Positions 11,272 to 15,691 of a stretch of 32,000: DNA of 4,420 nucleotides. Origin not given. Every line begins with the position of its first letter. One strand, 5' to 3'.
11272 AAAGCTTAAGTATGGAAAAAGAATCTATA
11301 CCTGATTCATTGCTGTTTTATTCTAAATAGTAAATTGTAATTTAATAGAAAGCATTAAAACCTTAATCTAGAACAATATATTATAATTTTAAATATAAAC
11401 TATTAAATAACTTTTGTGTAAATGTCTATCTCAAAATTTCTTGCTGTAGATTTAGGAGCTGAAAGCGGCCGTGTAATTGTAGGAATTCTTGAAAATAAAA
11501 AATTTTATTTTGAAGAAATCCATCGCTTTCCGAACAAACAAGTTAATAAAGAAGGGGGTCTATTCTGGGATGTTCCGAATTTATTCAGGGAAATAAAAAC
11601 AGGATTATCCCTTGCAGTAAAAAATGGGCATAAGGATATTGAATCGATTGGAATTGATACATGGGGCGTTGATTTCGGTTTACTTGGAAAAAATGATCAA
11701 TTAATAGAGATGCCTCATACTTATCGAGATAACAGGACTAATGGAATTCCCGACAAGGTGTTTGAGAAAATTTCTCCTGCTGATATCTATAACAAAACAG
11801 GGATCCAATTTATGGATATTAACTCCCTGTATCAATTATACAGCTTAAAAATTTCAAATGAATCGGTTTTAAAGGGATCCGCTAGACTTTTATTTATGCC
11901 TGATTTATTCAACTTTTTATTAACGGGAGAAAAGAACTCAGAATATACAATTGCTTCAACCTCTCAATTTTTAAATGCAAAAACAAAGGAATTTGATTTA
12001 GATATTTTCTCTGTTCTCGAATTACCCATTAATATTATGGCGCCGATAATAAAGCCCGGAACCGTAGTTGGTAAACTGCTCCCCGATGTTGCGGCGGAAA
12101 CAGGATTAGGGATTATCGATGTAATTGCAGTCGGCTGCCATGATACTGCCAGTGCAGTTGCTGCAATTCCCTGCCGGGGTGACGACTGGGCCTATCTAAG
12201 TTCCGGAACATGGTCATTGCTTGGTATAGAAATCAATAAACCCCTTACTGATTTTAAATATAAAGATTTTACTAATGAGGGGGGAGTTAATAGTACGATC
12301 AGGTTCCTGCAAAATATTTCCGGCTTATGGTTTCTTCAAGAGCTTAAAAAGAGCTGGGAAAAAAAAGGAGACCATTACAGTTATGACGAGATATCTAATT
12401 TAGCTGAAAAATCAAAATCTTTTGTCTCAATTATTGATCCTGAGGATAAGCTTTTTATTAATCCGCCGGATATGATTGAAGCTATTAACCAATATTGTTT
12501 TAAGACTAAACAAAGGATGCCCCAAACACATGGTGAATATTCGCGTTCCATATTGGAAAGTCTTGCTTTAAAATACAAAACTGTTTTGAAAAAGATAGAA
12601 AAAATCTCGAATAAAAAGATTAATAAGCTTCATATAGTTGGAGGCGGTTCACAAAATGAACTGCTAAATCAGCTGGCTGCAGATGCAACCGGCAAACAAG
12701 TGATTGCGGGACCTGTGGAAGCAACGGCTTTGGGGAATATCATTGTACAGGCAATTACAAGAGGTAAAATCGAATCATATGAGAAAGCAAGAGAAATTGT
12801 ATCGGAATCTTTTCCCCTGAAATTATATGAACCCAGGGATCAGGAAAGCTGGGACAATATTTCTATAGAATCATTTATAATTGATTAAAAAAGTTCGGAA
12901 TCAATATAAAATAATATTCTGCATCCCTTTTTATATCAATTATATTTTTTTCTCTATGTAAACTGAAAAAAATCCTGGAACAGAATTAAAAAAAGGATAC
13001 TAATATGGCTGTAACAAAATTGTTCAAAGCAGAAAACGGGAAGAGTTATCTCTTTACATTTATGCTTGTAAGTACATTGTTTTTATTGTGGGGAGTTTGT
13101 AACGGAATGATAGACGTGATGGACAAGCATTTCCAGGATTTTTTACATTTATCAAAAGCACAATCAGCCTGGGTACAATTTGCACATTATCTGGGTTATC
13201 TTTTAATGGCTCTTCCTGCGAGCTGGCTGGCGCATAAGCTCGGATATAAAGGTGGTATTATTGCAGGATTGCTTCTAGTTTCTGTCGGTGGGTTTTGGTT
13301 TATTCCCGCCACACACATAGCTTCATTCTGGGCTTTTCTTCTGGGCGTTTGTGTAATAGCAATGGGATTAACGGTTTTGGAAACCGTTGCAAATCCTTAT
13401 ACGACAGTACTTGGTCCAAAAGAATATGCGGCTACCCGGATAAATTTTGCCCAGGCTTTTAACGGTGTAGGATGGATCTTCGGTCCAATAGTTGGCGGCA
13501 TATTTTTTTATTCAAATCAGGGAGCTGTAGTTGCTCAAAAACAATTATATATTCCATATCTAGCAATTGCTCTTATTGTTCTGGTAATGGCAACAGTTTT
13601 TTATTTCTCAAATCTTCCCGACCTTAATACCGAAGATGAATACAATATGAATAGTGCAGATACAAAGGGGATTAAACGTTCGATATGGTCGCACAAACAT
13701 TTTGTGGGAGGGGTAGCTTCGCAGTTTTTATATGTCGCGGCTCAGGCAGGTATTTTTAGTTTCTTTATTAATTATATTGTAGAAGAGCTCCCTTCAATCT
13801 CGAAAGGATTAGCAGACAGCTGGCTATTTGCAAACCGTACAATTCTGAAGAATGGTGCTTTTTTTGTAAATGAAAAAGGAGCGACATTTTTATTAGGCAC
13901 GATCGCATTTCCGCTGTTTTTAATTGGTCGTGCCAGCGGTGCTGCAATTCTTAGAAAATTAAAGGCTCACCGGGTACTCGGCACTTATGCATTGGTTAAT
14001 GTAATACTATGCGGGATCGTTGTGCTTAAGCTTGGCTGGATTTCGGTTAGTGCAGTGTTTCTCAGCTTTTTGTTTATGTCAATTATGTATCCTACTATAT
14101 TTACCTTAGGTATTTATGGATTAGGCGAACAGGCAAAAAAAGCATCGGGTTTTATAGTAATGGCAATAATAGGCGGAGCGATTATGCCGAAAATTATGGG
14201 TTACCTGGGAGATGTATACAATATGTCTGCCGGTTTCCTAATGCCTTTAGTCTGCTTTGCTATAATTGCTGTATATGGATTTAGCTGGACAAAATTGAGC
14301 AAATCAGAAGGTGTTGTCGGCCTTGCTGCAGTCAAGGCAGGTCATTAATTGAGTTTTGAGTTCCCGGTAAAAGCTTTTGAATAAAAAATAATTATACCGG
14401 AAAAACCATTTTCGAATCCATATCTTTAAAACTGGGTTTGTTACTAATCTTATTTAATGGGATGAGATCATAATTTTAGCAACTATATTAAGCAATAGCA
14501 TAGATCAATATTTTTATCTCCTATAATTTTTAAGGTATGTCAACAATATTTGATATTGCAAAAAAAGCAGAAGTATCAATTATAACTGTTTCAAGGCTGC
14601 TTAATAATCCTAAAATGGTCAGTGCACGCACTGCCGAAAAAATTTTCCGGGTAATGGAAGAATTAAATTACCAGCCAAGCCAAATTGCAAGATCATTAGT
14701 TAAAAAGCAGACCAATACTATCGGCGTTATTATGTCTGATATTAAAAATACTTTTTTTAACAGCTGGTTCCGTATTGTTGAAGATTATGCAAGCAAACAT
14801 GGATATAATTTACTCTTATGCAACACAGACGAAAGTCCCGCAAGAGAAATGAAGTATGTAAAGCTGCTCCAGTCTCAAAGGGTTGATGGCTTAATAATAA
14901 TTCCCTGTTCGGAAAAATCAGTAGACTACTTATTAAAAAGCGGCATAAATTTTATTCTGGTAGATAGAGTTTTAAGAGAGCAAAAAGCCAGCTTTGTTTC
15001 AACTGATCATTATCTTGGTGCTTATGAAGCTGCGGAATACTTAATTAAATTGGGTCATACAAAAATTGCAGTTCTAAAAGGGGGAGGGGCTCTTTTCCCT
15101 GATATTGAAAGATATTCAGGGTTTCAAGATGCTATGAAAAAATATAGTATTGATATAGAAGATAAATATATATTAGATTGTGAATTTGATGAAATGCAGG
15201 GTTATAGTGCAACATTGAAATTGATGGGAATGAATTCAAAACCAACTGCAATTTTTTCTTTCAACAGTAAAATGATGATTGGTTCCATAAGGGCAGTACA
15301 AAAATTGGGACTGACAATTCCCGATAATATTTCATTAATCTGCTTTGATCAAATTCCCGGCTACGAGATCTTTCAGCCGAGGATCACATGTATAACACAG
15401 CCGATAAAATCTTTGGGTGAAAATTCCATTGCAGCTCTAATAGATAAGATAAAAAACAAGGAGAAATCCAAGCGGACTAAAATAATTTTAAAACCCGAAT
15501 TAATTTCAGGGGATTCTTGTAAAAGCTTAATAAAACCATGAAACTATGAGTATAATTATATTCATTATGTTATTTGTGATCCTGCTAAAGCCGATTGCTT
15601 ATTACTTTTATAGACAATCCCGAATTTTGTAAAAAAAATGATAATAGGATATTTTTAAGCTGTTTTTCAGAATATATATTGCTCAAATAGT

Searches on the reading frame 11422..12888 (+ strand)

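Call 71: search_protein_families(library=pfam, proteins=[window:11422-12888:+], max_evalue=0.001)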
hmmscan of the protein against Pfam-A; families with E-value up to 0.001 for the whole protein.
window:11422-12888:+ (488 aa): 2 families
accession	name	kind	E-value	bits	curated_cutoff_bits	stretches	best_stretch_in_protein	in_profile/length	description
PF02782.22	FGGY_C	-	3.4e-37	128.6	27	1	257-445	1-196/198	FGGY family of carbohydrate kinases, C-terminal domain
PF00370.27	FGGY_N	-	3.4e-28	99.3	28.8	1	7-246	3-243/245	FGGY family of carbohydrate kinases, N-terminal domain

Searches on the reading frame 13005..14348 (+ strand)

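Call 71: search_protein_families(library=pfam, proteins=[window:13005-14348:+], max_evalue=0.001)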
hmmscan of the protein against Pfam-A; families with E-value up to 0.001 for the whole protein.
window:13005-14348:+ (447 aa): 2 families
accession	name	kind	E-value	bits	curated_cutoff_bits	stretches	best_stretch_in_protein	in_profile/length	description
PF07690.21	MFS_1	-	8.5e-22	78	33.4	1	29-387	12-338/347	Major Facilitator Superfamily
PF00083.30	Sugar_tr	-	6.1e-05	22.5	22.3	1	30-199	17-188/452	Sugar (and other) transporter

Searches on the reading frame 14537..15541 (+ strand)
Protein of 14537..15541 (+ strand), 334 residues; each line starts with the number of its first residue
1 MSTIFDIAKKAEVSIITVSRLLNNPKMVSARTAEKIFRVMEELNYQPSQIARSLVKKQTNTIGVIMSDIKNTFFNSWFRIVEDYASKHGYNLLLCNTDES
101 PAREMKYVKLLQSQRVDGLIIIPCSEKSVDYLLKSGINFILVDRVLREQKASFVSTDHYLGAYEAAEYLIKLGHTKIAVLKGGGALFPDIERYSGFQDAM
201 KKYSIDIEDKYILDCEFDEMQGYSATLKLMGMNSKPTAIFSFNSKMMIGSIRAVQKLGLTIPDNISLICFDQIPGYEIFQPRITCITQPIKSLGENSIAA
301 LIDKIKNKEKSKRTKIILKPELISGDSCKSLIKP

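Call 71: search_protein_families(library=pfam, proteins=[window:14537-15541:+], max_evalue=0.001)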
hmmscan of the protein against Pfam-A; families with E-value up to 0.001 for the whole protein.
window:14537-15541:+ (334 aa): 4 families
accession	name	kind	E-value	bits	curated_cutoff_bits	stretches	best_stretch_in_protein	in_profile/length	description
PF00532.27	Peripla_BP_1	-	1.5e-30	107.1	22.2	1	60-316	2-273/281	Periplasmic binding proteins and sugar binding domain of LacI family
PF13377.12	Peripla_BP_3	-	5.3e-28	98.6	26.5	1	166-328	1-167/167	Periplasmic binding protein-like domain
PF13407.12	Peripla_BP_4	-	1.6e-23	84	35.1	1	62-271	1-217/258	Periplasmic binding protein domain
PF00356.27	LacI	-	4.2e-17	62.1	27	1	3-48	1-46/46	Bacterial regulatory proteins, lacI family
